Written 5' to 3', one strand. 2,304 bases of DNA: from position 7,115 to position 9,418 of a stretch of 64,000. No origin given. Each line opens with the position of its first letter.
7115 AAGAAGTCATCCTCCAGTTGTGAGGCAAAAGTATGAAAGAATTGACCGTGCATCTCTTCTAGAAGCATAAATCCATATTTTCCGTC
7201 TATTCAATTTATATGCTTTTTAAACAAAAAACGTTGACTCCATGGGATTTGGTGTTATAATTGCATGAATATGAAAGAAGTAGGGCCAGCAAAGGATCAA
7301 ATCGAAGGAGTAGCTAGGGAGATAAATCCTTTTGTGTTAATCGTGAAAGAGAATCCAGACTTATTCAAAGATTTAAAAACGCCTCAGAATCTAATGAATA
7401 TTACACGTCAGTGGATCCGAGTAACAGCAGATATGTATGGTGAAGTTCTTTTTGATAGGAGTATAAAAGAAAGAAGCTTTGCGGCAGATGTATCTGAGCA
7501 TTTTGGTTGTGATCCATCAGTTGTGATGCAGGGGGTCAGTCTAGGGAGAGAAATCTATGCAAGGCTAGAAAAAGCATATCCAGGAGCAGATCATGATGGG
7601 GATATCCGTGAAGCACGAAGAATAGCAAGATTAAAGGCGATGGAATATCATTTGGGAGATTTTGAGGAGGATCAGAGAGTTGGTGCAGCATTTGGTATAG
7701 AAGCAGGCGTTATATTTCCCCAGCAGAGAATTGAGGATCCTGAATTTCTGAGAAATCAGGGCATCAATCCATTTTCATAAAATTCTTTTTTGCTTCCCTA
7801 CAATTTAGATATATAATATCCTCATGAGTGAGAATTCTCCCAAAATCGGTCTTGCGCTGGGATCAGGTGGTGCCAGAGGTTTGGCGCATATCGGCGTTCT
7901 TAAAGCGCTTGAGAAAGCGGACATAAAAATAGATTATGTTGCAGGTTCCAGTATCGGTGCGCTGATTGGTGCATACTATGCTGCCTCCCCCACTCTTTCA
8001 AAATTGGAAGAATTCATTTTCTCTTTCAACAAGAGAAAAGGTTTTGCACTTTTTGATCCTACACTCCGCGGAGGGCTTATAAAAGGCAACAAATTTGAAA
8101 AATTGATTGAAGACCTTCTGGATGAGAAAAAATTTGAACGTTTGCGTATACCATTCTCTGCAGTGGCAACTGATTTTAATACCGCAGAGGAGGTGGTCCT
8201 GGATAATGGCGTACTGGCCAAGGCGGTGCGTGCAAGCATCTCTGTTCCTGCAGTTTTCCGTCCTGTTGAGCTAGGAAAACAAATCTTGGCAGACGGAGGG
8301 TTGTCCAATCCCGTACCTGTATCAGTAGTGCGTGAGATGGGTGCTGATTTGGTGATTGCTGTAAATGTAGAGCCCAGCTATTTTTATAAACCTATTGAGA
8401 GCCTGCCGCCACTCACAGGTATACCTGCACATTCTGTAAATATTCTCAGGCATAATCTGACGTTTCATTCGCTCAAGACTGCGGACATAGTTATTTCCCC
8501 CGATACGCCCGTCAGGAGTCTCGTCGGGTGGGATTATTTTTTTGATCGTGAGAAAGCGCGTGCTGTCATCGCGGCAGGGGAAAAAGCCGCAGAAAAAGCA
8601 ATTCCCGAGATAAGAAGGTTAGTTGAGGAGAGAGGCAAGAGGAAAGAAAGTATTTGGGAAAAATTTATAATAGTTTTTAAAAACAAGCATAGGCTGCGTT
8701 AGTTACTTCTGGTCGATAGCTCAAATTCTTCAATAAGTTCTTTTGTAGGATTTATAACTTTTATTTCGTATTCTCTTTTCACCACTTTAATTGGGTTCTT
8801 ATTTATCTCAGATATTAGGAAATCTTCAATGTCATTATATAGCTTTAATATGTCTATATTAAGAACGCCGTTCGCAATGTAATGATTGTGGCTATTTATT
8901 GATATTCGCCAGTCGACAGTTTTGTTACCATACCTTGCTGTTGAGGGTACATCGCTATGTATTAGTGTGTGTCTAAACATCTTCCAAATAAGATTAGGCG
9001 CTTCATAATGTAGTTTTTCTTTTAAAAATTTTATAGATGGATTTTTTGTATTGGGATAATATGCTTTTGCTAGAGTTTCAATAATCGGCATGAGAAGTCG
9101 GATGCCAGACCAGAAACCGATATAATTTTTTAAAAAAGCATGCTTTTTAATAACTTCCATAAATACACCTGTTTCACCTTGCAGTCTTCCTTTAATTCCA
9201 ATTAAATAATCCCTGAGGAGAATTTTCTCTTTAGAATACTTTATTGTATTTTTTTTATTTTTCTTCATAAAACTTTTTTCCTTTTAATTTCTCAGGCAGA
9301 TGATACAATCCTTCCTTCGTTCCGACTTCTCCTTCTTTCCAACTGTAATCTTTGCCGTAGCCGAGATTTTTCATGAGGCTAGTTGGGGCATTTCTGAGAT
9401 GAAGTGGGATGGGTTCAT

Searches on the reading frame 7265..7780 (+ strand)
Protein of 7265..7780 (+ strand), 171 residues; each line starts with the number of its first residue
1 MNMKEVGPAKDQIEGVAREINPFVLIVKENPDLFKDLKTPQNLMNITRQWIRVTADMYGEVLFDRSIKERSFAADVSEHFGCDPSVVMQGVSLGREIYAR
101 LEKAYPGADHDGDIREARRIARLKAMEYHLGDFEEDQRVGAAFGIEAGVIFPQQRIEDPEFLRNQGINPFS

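Call 3: search_protein_families(library=pfam, proteins=[window:7265-7780:+], max_evalue=0.1)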
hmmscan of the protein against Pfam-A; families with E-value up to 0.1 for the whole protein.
window:7265-7780:+ (171 aa): 0 families

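Call 4: search_protein_families(library=ncbifam, proteins=[window:7265-7780:+], max_evalue=0.1)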
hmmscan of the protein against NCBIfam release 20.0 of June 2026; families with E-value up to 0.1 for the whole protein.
window:7265-7780:+ (171 aa): 0 families

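Call 11: find_homologous_proteins(query=window:7265-7780:+, max_evalue=0.001)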
Query window:7265-7780:+ (171 aa): 1 proteins with E <= 0.001 among 60 candidates.
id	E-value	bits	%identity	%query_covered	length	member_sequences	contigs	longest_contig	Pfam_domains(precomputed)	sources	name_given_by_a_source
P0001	2.2e-109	381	100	100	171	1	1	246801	-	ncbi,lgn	-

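Call 13: find_encoding_contigs(protein=P0001, flank=10000, max_places=6)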
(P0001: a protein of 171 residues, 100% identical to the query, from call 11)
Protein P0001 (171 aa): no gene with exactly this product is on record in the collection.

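Call 21: list_cluster_members(proteins=[window:7265-7780:+, window:6214-6708:+, window:6687-7184:+, window:7824-8702:+, window:8699-9268:-, window:95-2059:-, window:9255-10451:-])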
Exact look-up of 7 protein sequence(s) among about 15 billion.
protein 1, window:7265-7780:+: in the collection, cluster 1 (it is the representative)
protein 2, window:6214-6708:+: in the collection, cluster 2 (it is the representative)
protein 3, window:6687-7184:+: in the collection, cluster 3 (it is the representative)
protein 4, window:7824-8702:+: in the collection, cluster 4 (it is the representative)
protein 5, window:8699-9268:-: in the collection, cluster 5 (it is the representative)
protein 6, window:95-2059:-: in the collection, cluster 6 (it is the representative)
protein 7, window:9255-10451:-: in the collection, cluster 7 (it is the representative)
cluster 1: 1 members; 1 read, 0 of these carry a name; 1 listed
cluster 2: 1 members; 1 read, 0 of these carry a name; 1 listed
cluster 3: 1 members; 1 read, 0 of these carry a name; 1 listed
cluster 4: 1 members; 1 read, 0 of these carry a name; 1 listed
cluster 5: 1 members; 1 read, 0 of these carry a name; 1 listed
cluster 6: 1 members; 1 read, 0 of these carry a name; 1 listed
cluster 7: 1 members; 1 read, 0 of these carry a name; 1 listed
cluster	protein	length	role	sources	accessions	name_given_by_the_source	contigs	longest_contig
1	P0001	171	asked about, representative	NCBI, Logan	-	-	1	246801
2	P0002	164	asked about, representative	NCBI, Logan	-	-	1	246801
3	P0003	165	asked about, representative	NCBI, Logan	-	-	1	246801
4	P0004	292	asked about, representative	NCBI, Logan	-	-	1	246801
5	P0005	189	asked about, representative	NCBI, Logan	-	-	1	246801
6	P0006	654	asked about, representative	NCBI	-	-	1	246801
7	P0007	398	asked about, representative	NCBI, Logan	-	-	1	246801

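Call 23: search_protein_representatives(alignment_id=A1)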
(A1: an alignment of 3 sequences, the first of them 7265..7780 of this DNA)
Query: 3 sequences, 170 profile positions. Proteins with E-value up to 0.001 (for the whole library): 4; up to 1e-10: 3; up to 1e-30: 3. The best 4 are listed.
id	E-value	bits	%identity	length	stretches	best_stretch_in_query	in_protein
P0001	4.3e-79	280.7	-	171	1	1-170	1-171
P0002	5.2e-62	225.1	-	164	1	14-169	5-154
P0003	4.1e-59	215.7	-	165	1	1-163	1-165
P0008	5.7e-04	36.2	-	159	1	23-149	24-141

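Call 24: predict_structure(alignment_id=A1)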
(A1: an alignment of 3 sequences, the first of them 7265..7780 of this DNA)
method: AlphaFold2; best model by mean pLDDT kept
length: 171 residues; sequences in the alignment: 3
mean_pLDDT: 66.8   pTM: 0.66
mean pLDDT of the five models: 66.8, 66.5, 64.2, 63.6, 60.9
residues with pLDDT >= 90: 5; 70-90: 74; 50-70: 60; < 50: 32
segments of 3 or more residues with pLDDT < 50: 1-8, 59-64, 154-171
pLDDT, mean of each block of 10 residues (from residue 1): 42 55 59 57 66 56 54 76 88 88 74 79 86 85 83 47 43 32
secondary structure, 60 per line:
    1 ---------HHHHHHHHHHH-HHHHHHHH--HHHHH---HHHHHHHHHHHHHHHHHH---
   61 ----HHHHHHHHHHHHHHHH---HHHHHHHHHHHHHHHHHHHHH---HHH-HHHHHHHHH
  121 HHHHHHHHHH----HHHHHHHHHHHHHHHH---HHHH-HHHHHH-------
elements in order: H10-20 H22-29 H32-36 H40-57 H65-80 H84-104 H112-130 H135-150 H154-157 H159-164

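Call 26: find_encoding_contigs(protein=P0008, flank=10000, max_places=6)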
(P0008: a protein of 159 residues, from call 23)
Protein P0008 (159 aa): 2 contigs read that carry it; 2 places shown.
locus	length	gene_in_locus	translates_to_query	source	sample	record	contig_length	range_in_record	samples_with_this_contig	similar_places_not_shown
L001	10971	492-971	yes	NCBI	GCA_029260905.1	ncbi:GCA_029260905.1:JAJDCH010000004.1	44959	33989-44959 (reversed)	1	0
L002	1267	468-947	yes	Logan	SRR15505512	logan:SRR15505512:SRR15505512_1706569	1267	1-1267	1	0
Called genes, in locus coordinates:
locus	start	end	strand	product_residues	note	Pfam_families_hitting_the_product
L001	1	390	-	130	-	?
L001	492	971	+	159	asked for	-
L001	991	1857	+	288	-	PF01734:Patatin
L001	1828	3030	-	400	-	PF05496:RuvB_N, PF00158:Sigma54_activat (faint), PF00004:AAA, PF07728:AAA_5 (faint), PF16193:AAA_assoc_2, PF12002:MgsA_C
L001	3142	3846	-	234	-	PF13177:DNA_pol3_delta2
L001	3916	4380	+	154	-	PF07963:N_methyl, PF16732:ComP_DUS (weak)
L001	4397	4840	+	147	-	PF07963:N_methyl, PF08334:T2SSG (faint)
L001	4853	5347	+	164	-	-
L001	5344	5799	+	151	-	-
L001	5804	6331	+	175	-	PF07963:N_methyl (weak)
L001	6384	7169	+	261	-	-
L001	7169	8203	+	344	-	PF11104:PilM_2, PF06723:MreB_Mbl (faint), PF14450:FtsA, PF25216:Volactin (weak)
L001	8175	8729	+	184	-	-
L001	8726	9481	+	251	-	-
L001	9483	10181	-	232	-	PF01746:tRNA_m1G_MT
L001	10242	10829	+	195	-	PF00578:AhpC-TSA, PF08534:Redoxin, PF13905:Thioredoxin_8 (weak)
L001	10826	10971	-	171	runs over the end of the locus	PF08123:DOT1 (faint)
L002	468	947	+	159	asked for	-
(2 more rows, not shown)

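Call 40: search_protein_families(library=padloc, proteins=[window:7265-7780:+, P0008], max_evalue=0.1)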
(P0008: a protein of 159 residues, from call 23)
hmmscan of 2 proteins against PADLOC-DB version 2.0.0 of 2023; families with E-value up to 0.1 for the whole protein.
window:7265-7780:+ (171 aa): 0 families

P0008 (159 aa): 0 families

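Call 41: search_protein_families(library=phrogs, proteins=[window:7265-7780:+, P0008], max_evalue=0.1)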
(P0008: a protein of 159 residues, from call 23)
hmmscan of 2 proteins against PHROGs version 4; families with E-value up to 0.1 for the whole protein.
window:7265-7780:+ (171 aa): 0 families

P0008 (159 aa): 0 families

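Call 78: fold_search(model_id=the predicted structure, library=viral)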
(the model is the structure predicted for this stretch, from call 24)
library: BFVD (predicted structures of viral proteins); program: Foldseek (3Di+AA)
matches with E <= 10: 59; with E <= 0.001: 0
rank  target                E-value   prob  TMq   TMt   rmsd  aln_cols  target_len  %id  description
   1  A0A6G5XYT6            1.9e+00  0.05  0.18  0.14  17.8       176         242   12  (no name in the UniProt tables at hand)
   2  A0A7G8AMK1            2.2e+00  0.10  0.21  0.17  16.9       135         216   13  (no name in the UniProt tables at hand)
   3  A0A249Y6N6            2.4e+00  0.47  0.31  0.51   4.8        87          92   17  (no name in the UniProt tables at hand)
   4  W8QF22                2.4e+00  0.05  0.19  0.15  13.8       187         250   13  Uncharacterized protein [Chloriridovirus anopheles1]
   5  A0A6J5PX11            2.5e+00  0.03  0.14  0.10  27.5       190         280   18  Uncharacterized protein [uncultured Caudovirales phage]
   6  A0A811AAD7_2          2.6e+00  0.05  0.21  0.06  17.0       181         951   13  (no name in the UniProt tables at hand)
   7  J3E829                2.7e+00  0.08  0.25  0.07  15.9       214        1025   10  (no name in the UniProt tables at hand)
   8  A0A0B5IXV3            3.0e+00  0.16  0.32  0.29  10.4       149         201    7  Uncharacterized protein [Pandoravirus inopinatum]
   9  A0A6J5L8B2            3.3e+00  0.08  0.22  0.23  11.1       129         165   12  Uncharacterized protein [uncultured Caudovirales phage]
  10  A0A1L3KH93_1          3.8e+00  0.04  0.21  0.06  14.9       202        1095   10  (no name in the UniProt tables at hand)
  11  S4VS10                4.0e+00  0.04  0.22  0.12  16.0       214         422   10  Uncharacterized protein [Pandoravirus dulcis]
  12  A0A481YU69            4.2e+00  0.09  0.24  0.29  10.3       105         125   11  Uncharacterized protein [Marseillevirus LCMAC103]
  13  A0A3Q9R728            4.4e+00  0.15  0.32  0.46   7.9       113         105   10  Uncharacterized protein [Acinetobacter phage AbTZA1]
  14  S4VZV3                4.7e+00  0.04  0.18  0.09  15.8       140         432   21  F-box domain containing protein [Pandoravirus salinus]
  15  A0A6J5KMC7            4.9e+00  0.04  0.18  0.19  13.2       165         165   10  Uncharacterized protein [uncultured Caudovirales phage]
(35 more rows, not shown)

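Call 91: search_protein_families(library=pfam, proteins=[L001:1-390:-], max_evalue=1)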
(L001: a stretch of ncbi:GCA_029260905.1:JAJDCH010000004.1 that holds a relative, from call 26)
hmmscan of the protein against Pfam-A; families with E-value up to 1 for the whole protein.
L001:1-390:- (130 aa): 0 families

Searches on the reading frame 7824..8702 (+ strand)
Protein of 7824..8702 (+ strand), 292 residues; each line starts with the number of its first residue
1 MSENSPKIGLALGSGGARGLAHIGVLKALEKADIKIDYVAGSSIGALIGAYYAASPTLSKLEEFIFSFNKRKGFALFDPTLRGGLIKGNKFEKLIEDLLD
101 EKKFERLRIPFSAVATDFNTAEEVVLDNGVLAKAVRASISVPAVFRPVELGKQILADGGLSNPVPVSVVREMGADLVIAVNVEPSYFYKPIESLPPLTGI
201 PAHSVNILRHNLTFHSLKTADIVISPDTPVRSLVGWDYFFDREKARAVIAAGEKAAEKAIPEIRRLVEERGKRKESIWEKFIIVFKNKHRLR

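Call 3: search_protein_families(library=pfam, proteins=[window:7824-8702:+], max_evalue=0.1)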
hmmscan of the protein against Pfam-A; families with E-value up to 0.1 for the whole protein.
window:7824-8702:+ (292 aa): 1 family
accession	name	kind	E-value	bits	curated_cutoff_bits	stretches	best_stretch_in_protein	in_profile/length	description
PF01734.28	Patatin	-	6e-37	128.1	27.7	1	10-168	1-189/191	Patatin-like phospholipase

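Call 4: search_protein_families(library=ncbifam, proteins=[window:7824-8702:+], max_evalue=0.1)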
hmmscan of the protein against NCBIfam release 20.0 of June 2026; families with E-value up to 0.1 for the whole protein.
window:7824-8702:+ (292 aa): 4 families
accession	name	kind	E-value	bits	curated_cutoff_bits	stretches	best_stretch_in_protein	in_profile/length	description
NF007623.0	PRK10279.1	equivalog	1.2e-52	178.9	272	1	7-182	5-180/301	patatin-like phospholipase RssA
NF043045.1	T4SS_VpdC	equivalog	2e-10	39.4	1000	2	12-50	310-348/880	Dot/Icm T4SS effector VpdC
NF053870.1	DS2_1_antiphage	equivalog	3e-05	23.5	400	1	10-128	3-120/299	anti-phage phospholipase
NF041079.1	CBASS_lipase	equivalog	5.2e-05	22.6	200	1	10-124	4-128/317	CBASS cGAMP-activated phospholipase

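Call 31: find_related_loci(query=window:7824-8702:+, collection=genome_contigs, flank=10000)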
Query window:7824-8702:+ (292 aa) in genome_contigs; peptide patterns used: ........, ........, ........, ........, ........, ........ (x = any residue, [..] = any of these).
102 stretches matched a pattern; 3 encode a relative of the query (tblastn E <= 1e-3); 3 distinct loci.
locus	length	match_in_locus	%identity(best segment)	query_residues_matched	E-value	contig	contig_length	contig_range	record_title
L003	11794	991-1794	82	1-268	3e-145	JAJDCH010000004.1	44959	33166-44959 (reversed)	MAG: Candidatus Levyibacteriota bacterium isolate OFTM270 OFTM270_3, whole genome shotgun sequence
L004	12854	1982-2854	65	1-287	3e-126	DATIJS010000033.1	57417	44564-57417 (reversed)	MAG TPA_asm: Candidatus Saccharimonadales bacterium isolate SMAG_U15697 k141_498292, whole genome shotgun sequence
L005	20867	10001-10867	55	2-289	5e-111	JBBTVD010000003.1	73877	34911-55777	MAG: Patescibacteria group bacterium isolate H14-bin010_1 H14_bin010_1_000000000003, whole genome shotgun sequence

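Call 40: search_protein_families(library=padloc, proteins=[window:7824-8702:+], max_evalue=0.1)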
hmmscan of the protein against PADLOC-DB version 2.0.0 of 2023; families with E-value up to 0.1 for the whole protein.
window:7824-8702:+ (292 aa): 3 families
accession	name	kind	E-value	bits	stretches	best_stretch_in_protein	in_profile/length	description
PDLC00758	Effector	-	1.1e-07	29.5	1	10-167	9-192/331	Phospholipase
PDLC00755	Effector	-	1.5e-06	25.6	1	10-127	14-130/311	Phospholipase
PDLC00757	Effector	-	2.8e-05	21.6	1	10-125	13-142/331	Phospholipase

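Call 41: search_protein_families(library=phrogs, proteins=[window:7824-8702:+], max_evalue=0.1)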
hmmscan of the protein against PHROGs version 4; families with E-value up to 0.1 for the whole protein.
window:7824-8702:+ (292 aa): 0 families

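Call 45: find_related_loci(query=window:7824-8702:+, collection=metagenome_contigs, flank=10000)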
Query window:7824-8702:+ (292 aa) in metagenome_contigs; peptide patterns used: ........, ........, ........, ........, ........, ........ (x = any residue, [..] = any of these).
206 stretches matched a pattern; 2 encode a relative of the query (tblastn E <= 1e-3); 2 distinct loci.
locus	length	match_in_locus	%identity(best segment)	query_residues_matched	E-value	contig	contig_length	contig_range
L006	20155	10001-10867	55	2-289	4e-111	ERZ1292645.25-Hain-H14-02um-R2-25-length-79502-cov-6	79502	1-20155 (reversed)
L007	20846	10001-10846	29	7-267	1e-35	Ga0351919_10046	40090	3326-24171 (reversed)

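Call 72: search_solved_structures(query=window:7824-8702:+, max_evalue=0.00001)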
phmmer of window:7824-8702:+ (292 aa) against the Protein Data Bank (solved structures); distinct sequences matched with E-value up to 0.00001: 1.
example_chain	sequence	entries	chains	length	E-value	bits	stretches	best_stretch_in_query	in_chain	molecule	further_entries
5fqu_A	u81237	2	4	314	2.7e-40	141.8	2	83-227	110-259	PATATIN-LIKE PROTEIN, PLPD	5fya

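Call 91: search_protein_families(library=pfam, proteins=[L004:4834-5805:+], max_evalue=1)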
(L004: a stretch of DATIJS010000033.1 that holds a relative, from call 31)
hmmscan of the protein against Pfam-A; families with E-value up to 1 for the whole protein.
L004:4834-5805:+ (323 aa): 1 family
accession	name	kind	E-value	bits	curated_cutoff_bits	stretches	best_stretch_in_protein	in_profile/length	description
PF14321.11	DUF4382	-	6.2e-19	69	25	1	156-313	12-136/136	Domain of unknown function (DUF4382)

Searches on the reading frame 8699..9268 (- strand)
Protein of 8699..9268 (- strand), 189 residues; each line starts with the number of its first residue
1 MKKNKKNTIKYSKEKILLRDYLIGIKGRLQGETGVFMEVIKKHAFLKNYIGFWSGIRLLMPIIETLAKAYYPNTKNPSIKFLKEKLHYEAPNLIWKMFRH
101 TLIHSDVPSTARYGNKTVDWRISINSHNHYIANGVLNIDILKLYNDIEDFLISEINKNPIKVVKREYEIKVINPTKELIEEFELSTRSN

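Call 3: search_protein_families(library=pfam, proteins=[window:8699-9268:-], max_evalue=0.1)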
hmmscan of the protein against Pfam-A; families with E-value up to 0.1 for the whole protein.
window:8699-9268:- (189 aa): 0 families

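Call 4: search_protein_families(library=ncbifam, proteins=[window:8699-9268:-], max_evalue=0.1)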
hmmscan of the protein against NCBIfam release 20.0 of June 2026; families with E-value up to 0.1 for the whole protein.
window:8699-9268:- (189 aa): 0 families

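Call 40: search_protein_families(library=padloc, proteins=[window:8699-9268:-], max_evalue=0.1)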
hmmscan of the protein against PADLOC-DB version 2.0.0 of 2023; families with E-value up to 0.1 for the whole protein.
window:8699-9268:- (189 aa): 0 families

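Call 41: search_protein_families(library=phrogs, proteins=[window:8699-9268:-], max_evalue=0.1)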
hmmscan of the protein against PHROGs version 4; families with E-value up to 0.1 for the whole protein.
window:8699-9268:- (189 aa): 1 family
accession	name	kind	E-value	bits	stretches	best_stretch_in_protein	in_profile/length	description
phrog_36943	-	unknown function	0.06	14.6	1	124-167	105-149/152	-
